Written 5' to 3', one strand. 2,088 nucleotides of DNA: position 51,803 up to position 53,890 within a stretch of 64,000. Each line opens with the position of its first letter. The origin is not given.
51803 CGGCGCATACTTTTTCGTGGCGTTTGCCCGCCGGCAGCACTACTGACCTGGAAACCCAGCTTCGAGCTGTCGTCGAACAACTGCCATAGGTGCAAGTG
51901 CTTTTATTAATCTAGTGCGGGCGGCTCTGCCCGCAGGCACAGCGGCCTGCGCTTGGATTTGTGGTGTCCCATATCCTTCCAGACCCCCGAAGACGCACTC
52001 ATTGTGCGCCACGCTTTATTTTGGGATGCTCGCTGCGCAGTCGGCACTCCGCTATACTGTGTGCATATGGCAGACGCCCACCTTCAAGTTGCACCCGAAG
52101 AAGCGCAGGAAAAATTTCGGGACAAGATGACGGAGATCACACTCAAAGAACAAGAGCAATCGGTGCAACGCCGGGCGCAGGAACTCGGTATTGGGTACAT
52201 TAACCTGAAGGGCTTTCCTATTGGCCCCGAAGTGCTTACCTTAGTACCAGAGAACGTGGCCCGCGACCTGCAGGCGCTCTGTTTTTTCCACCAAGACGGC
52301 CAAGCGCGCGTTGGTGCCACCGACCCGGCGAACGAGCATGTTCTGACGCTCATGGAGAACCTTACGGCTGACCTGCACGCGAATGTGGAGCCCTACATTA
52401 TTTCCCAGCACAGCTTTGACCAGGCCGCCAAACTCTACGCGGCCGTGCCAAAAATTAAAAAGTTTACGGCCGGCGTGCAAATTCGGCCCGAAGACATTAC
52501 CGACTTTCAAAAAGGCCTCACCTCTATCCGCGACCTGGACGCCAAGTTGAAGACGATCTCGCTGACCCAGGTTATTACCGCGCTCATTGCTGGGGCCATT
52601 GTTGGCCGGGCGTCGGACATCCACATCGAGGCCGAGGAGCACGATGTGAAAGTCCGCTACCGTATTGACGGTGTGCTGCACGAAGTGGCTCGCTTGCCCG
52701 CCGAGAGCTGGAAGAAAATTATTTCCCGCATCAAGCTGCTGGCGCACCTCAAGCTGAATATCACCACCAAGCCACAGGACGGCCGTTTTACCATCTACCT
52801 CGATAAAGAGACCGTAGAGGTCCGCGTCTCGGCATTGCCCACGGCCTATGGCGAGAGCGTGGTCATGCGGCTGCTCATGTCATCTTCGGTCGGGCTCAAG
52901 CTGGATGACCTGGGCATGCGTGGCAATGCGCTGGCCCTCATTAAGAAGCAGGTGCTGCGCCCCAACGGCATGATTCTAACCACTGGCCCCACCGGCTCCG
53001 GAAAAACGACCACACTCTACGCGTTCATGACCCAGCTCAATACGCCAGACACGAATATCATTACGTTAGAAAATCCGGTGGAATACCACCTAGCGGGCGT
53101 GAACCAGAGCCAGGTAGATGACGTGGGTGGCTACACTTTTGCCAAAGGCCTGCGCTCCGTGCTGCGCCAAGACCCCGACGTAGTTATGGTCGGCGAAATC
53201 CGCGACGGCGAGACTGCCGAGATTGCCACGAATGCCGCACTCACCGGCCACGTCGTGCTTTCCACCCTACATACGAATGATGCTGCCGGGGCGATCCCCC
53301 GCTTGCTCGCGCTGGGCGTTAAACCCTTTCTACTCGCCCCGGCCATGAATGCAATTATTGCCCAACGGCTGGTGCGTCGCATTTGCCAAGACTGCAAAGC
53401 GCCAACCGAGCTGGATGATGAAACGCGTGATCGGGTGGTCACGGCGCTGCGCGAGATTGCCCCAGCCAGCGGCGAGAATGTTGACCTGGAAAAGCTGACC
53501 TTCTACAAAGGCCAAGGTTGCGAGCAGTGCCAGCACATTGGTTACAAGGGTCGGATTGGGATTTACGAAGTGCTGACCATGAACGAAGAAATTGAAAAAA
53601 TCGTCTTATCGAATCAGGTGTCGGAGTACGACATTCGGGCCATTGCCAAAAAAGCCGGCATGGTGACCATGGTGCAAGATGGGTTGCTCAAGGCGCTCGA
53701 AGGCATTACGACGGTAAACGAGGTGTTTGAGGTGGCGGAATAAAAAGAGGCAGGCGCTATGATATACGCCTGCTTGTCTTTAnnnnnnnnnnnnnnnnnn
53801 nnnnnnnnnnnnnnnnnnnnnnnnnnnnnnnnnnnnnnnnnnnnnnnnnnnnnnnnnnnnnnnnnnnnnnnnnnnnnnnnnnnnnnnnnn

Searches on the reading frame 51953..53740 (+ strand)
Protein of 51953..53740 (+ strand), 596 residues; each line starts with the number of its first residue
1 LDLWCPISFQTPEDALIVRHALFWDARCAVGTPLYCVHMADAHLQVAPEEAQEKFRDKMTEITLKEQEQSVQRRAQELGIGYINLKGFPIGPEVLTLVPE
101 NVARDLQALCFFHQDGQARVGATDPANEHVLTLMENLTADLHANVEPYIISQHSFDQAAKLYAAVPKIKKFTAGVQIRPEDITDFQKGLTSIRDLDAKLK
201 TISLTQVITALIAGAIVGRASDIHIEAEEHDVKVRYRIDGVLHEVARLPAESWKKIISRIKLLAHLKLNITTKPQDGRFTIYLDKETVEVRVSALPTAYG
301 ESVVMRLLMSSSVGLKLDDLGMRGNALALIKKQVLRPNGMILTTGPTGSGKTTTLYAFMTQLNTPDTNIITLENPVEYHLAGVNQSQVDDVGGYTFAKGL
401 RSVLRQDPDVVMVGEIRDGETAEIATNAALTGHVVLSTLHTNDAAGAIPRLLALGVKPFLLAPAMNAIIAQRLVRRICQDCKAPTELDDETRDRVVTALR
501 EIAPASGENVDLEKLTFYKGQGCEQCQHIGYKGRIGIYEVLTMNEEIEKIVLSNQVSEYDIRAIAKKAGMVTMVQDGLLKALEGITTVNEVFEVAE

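Call 12: search_protein_families(library=pfam, proteins=[window:51953-53740:+], max_evalue=0.001)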
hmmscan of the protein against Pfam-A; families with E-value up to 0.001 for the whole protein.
window:51953-53740:+ (596 aa): 3 families
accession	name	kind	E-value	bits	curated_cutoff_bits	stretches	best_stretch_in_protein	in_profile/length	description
PF00437.27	T2SSE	-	9.5e-128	426.4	24.9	1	203-592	7-369/370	Type II/IV secretion system protein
PF05157.20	MshEN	-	8.2e-09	35.8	23.1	1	78-159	1-80/90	MshEN domain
PF20720.3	nSTAND3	-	0.00073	19.7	27.2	0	332-382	11-61/155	Novel STAND NTPase 3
